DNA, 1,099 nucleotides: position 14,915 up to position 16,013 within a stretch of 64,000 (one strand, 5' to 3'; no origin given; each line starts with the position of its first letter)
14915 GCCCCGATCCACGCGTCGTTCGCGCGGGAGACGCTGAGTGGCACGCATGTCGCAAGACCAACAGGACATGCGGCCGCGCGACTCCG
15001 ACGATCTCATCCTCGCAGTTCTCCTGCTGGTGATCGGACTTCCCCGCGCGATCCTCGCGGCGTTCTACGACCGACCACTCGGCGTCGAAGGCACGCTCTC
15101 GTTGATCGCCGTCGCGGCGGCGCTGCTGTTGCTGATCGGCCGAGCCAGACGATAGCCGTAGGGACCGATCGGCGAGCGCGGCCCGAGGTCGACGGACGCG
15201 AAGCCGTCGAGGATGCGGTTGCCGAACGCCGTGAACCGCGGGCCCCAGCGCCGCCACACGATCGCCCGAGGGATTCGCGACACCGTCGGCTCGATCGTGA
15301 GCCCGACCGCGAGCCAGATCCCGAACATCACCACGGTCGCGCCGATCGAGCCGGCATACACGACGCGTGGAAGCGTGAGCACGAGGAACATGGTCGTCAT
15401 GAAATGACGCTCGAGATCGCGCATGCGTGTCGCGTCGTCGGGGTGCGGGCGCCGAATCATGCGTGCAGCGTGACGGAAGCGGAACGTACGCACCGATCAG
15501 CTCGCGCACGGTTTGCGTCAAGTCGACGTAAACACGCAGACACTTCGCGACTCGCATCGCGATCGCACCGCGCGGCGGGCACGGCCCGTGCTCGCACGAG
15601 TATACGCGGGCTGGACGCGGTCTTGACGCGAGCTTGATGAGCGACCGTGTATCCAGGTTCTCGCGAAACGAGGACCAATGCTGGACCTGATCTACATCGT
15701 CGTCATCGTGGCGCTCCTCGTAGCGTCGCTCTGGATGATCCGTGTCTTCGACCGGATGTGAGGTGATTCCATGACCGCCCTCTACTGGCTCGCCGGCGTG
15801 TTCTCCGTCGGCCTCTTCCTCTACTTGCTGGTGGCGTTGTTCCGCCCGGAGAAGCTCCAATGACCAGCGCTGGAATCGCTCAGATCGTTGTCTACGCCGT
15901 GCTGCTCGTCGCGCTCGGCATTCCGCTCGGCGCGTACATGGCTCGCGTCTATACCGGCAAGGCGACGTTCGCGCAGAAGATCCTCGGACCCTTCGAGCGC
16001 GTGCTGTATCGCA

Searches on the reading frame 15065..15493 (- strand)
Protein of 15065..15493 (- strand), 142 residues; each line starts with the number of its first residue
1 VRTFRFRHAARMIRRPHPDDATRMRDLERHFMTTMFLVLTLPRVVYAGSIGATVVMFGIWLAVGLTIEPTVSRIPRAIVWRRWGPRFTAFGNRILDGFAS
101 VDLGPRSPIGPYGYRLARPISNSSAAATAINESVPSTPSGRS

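Call 79: search_protein_families(library=pfam, proteins=[window:15065-15493:-], max_evalue=0.1)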
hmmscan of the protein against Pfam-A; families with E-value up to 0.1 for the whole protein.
window:15065-15493:- (142 aa): 0 families
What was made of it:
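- Tried and rejected: No hits (call 79).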

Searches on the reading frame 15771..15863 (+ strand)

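Call 79: search_protein_families(library=pfam, proteins=[window:15771-15863:+], max_evalue=0.1)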
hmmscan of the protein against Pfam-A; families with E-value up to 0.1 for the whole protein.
window:15771-15863:+ (30 aa): 1 family
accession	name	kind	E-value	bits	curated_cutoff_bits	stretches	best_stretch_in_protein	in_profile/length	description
PF09604.15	Potass_KdpF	-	3.2e-09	36.9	21.2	1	6-28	1-23/24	F subunit of K+-transporting ATPase (Potass_KdpF)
